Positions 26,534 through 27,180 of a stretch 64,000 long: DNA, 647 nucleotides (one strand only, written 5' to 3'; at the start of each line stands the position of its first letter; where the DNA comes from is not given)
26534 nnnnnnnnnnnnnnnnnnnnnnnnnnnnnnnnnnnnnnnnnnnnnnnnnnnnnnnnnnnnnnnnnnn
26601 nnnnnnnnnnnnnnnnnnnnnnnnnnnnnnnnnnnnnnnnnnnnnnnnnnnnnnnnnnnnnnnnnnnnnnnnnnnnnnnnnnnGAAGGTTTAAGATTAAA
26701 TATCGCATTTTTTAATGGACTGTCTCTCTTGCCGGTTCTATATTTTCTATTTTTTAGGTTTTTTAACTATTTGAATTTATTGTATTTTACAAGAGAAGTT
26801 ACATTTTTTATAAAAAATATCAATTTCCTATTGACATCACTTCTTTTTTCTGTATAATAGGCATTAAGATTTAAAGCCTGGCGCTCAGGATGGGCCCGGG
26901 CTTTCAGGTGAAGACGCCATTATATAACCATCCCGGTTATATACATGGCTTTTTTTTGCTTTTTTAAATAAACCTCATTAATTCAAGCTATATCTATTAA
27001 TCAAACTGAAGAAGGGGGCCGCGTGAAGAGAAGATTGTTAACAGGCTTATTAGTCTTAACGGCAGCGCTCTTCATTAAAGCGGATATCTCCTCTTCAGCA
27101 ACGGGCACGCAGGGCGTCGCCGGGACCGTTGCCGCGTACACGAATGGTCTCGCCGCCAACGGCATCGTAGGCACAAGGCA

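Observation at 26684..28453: AT-rich island between rpoD and rpsU carrying a highly expressed-looking secreted multiheme cytochrome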

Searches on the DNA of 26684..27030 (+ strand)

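Call 18: search_rna_families(source=window, start=26684, end=27030, threshold=evalue, max_evalue=10, show_alignments=3)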
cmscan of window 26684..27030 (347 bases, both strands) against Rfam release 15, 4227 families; matches with E-value up to 10: 4.
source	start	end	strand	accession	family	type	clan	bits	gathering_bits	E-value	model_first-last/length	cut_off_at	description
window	26790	26846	-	RF00588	SNORD41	Gene; snRNA; snoRNA; CD-box;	CL00058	15.1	41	3.8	1-70/70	no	Small nucleolar RNA SNORD41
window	26698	26727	-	RF02359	MS2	Cis-reg;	-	12.7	40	1.7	1-36/36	no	Bacteriophage MS2 operator hairpin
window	26817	26890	-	RF02881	MH_s25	Gene; sRNA;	-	12.4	114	6.7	1-207/207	no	Mesorhizobail RNA 25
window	26937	27014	+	RF02082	STnc540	Gene; sRNA;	-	11.2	38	7.6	1-202/202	no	Enterobacterial sRNA STnc540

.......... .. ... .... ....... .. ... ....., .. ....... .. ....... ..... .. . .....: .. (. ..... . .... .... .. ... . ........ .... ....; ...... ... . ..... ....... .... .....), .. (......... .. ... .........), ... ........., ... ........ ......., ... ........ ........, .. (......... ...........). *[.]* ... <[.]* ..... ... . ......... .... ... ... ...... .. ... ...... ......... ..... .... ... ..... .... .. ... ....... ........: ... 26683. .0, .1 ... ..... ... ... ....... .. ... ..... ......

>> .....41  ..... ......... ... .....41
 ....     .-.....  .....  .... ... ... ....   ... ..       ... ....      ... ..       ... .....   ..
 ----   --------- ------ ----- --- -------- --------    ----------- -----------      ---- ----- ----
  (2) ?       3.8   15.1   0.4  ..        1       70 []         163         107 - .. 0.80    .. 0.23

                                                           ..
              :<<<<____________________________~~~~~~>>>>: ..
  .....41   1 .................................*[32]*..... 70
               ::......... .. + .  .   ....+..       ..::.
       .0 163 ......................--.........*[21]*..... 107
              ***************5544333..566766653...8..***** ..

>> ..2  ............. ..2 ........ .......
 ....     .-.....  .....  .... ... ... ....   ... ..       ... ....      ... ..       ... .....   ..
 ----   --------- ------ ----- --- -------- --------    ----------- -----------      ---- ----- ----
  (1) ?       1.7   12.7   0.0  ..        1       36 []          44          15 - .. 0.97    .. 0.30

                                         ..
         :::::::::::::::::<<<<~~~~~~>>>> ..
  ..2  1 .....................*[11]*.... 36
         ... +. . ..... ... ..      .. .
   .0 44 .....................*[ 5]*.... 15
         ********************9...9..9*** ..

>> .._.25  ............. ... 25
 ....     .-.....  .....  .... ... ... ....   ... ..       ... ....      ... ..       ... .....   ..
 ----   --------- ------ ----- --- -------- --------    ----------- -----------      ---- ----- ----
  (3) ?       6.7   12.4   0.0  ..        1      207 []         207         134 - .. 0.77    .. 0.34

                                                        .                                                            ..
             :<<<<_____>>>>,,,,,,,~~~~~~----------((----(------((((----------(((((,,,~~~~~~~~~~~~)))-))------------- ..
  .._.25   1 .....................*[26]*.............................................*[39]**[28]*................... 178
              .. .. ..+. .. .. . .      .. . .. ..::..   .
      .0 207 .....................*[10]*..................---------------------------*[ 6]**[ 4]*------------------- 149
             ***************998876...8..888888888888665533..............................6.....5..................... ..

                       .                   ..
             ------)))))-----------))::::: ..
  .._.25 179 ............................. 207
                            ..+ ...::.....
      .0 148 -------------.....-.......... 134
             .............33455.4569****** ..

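Call 31: build_rna_model(alignment_id=A5, structure=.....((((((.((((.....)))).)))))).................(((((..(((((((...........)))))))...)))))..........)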
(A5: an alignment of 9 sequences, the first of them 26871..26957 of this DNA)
Model R1 built from alignment A5 (9 sequences, 99 columns); structure: as given.
model positions 91; base pairs 22; branch points 1; effective number of sequences 3.48; information 0.626 bits per position. Calibrated on 0.2 Mb of random sequence (short: E-values are rough).
structure used (alignment columns):
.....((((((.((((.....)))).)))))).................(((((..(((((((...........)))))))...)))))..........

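Call 32: search_with_rna_model(model_id=R1, sources=[window, L001, L004, L007, L008, L009, L010, L011, L012, L013, L014, L015, L016, L017, L018, L019, L020, L021, L022, L023, L024, L025, L026, L027, L028, L029, L030, L031, L032, L033, L034, L035, L036, L037, L038, L039, L040, L041, L042, L043, L044, L045, L046, L047, L048, L049, L050, L051, L052, L053, L054, L055, L056, L057, L058, L059, L060, L061, L062, L063, L064, L065, L066, L067, L068, L069, L070, L071, L072, L073, L074, L075, L076, L077, L078, L079, L080, L081, L082, L083, L084, L085, L086], max_evalue=1)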
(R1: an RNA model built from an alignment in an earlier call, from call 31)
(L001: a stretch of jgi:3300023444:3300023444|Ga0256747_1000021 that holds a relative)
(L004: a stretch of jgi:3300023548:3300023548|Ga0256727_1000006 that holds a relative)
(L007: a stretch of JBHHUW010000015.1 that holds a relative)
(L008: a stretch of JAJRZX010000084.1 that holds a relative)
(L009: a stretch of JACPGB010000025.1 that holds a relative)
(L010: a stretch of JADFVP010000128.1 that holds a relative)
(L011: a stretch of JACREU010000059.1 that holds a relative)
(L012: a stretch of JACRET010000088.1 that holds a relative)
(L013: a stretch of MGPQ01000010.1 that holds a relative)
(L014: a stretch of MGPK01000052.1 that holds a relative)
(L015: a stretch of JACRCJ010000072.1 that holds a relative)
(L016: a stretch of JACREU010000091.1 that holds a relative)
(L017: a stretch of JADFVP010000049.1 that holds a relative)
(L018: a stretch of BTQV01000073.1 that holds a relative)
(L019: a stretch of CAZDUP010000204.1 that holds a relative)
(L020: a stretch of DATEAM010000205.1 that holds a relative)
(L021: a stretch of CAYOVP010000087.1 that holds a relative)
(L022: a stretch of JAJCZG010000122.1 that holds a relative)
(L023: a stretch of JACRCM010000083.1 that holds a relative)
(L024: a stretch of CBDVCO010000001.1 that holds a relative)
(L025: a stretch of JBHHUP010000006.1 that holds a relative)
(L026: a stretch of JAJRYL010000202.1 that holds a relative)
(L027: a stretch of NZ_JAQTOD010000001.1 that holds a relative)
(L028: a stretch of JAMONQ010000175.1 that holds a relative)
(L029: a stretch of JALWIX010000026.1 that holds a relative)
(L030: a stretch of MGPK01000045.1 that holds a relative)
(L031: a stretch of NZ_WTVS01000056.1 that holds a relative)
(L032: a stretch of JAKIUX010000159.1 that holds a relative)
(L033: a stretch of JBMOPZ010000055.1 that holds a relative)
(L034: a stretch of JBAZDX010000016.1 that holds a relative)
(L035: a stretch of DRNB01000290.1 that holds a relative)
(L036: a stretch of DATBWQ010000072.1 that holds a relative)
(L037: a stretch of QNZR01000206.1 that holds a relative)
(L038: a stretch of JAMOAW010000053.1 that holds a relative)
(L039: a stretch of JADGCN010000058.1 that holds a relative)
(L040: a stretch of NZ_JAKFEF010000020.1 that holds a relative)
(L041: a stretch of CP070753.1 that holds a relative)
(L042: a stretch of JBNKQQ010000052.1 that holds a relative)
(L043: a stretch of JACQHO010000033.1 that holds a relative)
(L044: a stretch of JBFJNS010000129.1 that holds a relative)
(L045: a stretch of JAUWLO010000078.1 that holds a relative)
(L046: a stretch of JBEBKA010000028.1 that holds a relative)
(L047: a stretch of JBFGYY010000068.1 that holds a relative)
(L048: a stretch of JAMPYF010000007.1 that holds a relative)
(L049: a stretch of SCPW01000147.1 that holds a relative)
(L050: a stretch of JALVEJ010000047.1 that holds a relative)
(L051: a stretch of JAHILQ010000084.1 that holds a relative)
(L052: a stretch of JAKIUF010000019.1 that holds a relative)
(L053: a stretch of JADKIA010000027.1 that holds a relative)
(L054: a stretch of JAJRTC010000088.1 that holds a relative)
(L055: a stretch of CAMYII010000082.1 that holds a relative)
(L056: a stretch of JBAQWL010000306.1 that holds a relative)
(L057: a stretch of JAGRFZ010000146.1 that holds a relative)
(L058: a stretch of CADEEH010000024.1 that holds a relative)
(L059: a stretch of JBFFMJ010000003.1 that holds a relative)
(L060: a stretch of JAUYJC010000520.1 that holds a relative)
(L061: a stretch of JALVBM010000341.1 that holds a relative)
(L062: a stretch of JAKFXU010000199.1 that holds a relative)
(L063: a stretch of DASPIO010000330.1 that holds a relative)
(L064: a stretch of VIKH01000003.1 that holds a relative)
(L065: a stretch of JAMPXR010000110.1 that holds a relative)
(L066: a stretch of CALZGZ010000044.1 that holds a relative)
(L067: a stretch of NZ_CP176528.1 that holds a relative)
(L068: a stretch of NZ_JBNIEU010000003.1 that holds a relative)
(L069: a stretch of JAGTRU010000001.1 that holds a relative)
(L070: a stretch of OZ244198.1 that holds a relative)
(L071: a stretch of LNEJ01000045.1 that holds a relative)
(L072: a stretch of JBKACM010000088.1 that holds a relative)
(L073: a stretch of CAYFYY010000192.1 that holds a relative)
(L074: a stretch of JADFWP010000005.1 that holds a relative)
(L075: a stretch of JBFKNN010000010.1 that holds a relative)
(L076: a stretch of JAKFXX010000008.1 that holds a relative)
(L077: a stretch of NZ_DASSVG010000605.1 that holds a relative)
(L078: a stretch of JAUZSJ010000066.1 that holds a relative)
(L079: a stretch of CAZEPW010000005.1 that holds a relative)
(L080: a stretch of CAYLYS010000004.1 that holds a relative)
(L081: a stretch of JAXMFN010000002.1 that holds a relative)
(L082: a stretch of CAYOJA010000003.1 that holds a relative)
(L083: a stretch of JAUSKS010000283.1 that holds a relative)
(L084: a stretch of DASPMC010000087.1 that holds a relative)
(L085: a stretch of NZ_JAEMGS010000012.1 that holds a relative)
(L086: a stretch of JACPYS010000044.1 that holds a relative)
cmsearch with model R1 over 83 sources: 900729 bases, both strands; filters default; matches with E-value up to 1: 19.
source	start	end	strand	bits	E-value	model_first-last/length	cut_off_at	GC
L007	5846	5936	+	89.1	2.1e-19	1-91/91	no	0.44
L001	7834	7924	+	86.4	9.9e-19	1-91/91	no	0.49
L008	5843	5933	+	83.3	6.2e-18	1-91/91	no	0.45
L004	7837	7927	+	78.3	1.2e-16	1-91/91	no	0.49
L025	5852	5944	+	78.2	1.3e-16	1-91/91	no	0.42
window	26871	26957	+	73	2.8e-15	1-91/91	no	0.47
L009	5878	5967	+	68.9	3e-14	1-91/91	no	0.47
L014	5804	5891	+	67.3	7.6e-14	1-91/91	no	0.53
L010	5734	5826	+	63.4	7.6e-13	1-91/91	no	0.43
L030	5828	5923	+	39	1.4e-06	1-91/91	no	0.55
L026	5854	5944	+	38.7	1.6e-06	1-91/91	no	0.42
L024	5706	5799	+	37.2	3.8e-06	1-91/91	no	0.44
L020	5831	5930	+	37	4.2e-06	1-91/91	no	0.55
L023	5634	5728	+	36.7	5.2e-06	1-91/91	no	0.59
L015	250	345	+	36.1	7.3e-06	1-91/91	no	0.49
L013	5864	5955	+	35.3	1.2e-05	1-91/91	no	0.48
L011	5864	5955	+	34.9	1.5e-05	1-91/91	no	0.49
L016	5813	5912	+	30.7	0.00017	1-91/91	no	0.54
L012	4818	4913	+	30.5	0.0002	1-91/91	no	0.54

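Call 33: search_with_rna_model(model_id=R1, sources=[window, L001, L004, L007, L008, L009, L010, L011, L012, L013, L014, L015, L016, L020, L023, L024, L025, L026, L030, L017, L018, L019, L021, L022], max_evalue=10, make_alignment=true)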
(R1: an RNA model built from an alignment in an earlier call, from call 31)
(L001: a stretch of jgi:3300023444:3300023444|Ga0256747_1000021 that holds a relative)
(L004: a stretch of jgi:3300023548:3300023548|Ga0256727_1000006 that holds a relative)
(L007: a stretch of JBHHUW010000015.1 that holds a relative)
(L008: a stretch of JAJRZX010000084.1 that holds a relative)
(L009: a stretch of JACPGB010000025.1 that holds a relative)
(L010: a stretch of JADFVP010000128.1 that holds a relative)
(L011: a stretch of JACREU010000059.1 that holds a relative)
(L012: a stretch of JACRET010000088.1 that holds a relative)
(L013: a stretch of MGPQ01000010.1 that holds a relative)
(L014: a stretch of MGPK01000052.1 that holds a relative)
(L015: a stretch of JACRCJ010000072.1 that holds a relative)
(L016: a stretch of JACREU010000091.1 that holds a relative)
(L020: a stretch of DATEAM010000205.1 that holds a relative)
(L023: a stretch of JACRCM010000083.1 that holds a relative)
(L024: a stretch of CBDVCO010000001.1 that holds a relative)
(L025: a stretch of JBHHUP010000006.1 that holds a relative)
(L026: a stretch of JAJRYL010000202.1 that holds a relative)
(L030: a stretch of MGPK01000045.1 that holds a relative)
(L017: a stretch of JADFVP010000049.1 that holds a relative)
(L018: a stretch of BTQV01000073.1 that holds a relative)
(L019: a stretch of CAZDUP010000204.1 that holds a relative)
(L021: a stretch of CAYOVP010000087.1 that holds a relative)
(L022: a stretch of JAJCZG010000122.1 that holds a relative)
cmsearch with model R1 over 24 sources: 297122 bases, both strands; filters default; matches with E-value up to 10: 23.
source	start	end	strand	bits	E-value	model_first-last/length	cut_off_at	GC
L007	5846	5936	+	89.1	7e-20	1-91/91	no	0.44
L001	7834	7924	+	86.4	3.3e-19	1-91/91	no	0.49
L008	5843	5933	+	83.3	2e-18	1-91/91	no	0.45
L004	7837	7927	+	78.3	4e-17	1-91/91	no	0.49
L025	5852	5944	+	78.2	4.1e-17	1-91/91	no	0.42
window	26871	26957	+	73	9.2e-16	1-91/91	no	0.47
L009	5878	5967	+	68.9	9.9e-15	1-91/91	no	0.47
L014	5804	5891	+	67.3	2.5e-14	1-91/91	no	0.53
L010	5734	5826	+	63.4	2.5e-13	1-91/91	no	0.43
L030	5828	5923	+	39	4.5e-07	1-91/91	no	0.55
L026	5854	5944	+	38.7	5.4e-07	1-91/91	no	0.42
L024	5706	5799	+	37.2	1.2e-06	1-91/91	no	0.44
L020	5831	5930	+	37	1.4e-06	1-91/91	no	0.55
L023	5634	5728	+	36.7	1.7e-06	1-91/91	no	0.59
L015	250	345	+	36.1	2.4e-06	1-91/91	no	0.49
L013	5864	5955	+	35.3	3.9e-06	1-91/91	no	0.48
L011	5864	5955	+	34.9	4.9e-06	1-91/91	no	0.49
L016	5813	5912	+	30.7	5.7e-05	1-91/91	no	0.54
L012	4818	4913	+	30.5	6.5e-05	1-91/91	no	0.54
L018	6861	6943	+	14.5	0.8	1-79/91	3'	0.57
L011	10516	10605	+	13.1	1.9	1-91/91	no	0.52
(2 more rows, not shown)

Alignment A6: 23 matches aligned to the model, 180 columns, each read 5' to 3' on its own strand. Consensus structure (alignment columns), stored with it:
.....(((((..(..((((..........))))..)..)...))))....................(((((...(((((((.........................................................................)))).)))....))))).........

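Call 41: search_with_rna_model(model_id=R1, sources=[L087, L088, L089, L090, L091, L092, L093, L094, L095, L096, L097, L098, L099, L100, L101, L102, L103, L104, L105, L106, L107, L108, L109, L110, L111, L112, L113, L114, L115, L116, L117, L118, L119, L120, L121, L122, L123, L124, L125, L126, L127, L128, L129, L130, L131, L132, L133, L134, L135, L136, L137, L138, L139, L140, L141, L142, L143, L144, L145, L146, L147, L148, L149, L150, L151, L152, L153, L154, L155, L156, L157, L158, L159, L160, L161, L162, L163, L164, L165, L166, L167, L168, L169, L170, L171, L172, L173, L174, L175, L176, L177, L178, L179, L180, L181, L182, L183, L184, L185, L186], max_evalue=1)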
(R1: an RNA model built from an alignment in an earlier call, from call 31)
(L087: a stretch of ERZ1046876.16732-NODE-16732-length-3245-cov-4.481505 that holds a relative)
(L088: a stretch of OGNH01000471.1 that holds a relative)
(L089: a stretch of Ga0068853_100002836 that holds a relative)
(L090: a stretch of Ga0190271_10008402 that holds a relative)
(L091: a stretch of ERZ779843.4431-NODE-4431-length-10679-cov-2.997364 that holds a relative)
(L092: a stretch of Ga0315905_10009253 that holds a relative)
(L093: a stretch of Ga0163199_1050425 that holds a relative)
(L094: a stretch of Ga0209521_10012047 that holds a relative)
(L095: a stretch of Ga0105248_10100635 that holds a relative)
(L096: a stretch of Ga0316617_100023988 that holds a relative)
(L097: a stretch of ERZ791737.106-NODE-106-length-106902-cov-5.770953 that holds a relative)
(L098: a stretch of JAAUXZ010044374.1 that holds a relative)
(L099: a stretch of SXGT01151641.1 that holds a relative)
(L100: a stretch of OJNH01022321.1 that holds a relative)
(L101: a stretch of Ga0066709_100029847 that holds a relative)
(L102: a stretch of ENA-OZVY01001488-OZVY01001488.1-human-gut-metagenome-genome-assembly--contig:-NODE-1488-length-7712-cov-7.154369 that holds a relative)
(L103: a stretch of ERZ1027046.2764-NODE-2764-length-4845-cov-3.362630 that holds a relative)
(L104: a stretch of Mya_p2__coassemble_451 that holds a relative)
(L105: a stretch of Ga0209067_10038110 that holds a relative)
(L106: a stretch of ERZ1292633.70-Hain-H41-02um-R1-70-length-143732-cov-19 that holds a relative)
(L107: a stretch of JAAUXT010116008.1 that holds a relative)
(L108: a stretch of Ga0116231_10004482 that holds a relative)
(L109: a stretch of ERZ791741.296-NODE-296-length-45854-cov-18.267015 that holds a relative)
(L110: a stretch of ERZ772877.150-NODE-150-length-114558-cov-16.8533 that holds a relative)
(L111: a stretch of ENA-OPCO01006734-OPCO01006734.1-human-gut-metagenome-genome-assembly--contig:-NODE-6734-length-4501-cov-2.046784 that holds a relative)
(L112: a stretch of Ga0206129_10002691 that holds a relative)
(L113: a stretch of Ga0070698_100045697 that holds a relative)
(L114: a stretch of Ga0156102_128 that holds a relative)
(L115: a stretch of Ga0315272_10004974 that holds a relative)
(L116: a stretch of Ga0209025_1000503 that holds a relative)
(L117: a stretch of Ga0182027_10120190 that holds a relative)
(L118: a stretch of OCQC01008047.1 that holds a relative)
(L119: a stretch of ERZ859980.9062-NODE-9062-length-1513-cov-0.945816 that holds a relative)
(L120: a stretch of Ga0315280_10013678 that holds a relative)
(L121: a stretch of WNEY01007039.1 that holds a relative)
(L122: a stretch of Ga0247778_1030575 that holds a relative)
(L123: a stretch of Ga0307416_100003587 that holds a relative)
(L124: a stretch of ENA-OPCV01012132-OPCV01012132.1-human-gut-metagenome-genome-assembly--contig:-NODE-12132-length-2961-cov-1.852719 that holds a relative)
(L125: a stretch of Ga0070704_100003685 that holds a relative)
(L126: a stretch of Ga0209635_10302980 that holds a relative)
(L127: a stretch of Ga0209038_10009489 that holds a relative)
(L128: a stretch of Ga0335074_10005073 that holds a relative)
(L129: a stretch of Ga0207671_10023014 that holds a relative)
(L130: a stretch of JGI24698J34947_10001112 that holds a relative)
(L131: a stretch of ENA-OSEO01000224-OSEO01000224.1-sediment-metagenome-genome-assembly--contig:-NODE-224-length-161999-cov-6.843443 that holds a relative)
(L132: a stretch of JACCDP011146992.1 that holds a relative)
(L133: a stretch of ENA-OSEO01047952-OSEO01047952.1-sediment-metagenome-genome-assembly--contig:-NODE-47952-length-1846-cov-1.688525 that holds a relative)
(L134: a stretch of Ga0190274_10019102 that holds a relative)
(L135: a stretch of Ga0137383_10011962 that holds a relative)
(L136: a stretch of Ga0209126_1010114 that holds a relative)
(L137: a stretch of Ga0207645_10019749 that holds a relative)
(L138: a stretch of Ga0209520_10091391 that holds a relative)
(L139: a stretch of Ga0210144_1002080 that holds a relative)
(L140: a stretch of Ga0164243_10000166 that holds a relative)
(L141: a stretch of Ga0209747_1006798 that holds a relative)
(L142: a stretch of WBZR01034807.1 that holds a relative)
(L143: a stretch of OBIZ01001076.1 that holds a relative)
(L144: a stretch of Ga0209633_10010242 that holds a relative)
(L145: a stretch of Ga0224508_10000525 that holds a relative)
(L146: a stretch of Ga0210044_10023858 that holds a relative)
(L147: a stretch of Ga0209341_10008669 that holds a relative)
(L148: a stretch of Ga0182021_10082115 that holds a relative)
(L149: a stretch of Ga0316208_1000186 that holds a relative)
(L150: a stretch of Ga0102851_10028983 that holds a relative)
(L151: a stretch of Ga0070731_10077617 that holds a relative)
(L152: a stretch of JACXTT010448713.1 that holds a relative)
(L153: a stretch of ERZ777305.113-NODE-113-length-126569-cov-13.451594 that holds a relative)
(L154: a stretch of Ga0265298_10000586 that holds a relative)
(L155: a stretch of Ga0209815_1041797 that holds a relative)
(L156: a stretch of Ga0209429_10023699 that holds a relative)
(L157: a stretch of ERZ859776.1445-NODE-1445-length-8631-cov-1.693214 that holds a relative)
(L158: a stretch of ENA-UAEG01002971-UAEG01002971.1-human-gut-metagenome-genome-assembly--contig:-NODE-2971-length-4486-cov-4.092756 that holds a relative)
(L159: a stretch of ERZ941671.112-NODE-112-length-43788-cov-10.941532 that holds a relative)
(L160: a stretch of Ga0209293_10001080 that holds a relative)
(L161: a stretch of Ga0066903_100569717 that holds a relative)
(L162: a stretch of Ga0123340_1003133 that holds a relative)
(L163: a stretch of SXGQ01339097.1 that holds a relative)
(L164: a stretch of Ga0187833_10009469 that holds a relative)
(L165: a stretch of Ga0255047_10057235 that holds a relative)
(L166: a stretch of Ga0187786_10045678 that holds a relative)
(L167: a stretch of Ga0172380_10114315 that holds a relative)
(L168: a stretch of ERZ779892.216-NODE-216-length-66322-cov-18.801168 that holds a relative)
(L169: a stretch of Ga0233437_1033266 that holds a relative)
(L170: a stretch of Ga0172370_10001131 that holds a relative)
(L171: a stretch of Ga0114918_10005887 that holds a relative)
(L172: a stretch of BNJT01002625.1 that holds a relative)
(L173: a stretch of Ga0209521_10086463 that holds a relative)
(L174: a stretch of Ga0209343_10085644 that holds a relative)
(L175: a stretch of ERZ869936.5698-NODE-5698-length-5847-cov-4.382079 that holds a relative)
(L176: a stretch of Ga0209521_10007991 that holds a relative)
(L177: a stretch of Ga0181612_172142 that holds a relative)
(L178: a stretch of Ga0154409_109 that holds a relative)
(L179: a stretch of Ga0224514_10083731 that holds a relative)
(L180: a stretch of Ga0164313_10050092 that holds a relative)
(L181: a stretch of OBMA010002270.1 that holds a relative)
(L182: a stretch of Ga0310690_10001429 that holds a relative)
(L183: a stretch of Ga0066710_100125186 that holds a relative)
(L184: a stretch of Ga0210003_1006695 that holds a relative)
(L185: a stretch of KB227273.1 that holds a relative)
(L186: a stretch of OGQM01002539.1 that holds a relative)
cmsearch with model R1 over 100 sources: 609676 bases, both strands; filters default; matches with E-value up to 1: 26.
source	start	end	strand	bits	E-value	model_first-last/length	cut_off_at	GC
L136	2414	2501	-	67.3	5.2e-14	1-91/91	no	0.53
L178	1201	1288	-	55.3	6.2e-11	1-91/91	no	0.5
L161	516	605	-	46.5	1.1e-08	1-91/91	no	0.58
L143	60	156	-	45.8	1.6e-08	1-91/91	no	0.44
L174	455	553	-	38.2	1.4e-06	1-91/91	no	0.57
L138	257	340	+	38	1.6e-06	1-91/91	no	0.48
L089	3572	3659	-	37.8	1.9e-06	1-91/91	no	0.52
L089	10594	10684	+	35.7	6.3e-06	1-91/91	no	0.6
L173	1686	1769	-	35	9.7e-06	1-91/91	no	0.46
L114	4255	4326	+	34.8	1.1e-05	1-91/91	no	0.43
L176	179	256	+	33.3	2.5e-05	1-91/91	no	0.46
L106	3582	3680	-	32.7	3.8e-05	1-91/91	no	0.47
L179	980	1063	+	32.5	4.1e-05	1-91/91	no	0.49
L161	1015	1095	+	30.6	0.00013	1-91/91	no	0.57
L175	1672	1758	-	29.9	0.00019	1-91/91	no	0.57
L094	3819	3933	-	28.8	0.00037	1-91/91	no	0.54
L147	1885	1999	-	28.8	0.00037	1-91/91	no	0.54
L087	2195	2288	+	24.6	0.0043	1-91/91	no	0.39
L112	6839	6932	-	24.6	0.0043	1-91/91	no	0.39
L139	2964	3057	-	22.9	0.012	1-91/91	no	0.67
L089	7470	7555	+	22.9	0.012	1-91/91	no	0.55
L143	62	107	+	18.3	0.18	41-82/91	no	0.41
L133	902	1018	+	18.1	0.2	1-91/91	no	0.43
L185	6606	6686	-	17.8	0.23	1-91/91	no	0.37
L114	10243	10267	+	16.1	0.66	7-31/91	no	0.6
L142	2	100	-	15.6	0.89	1-91/91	no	0.44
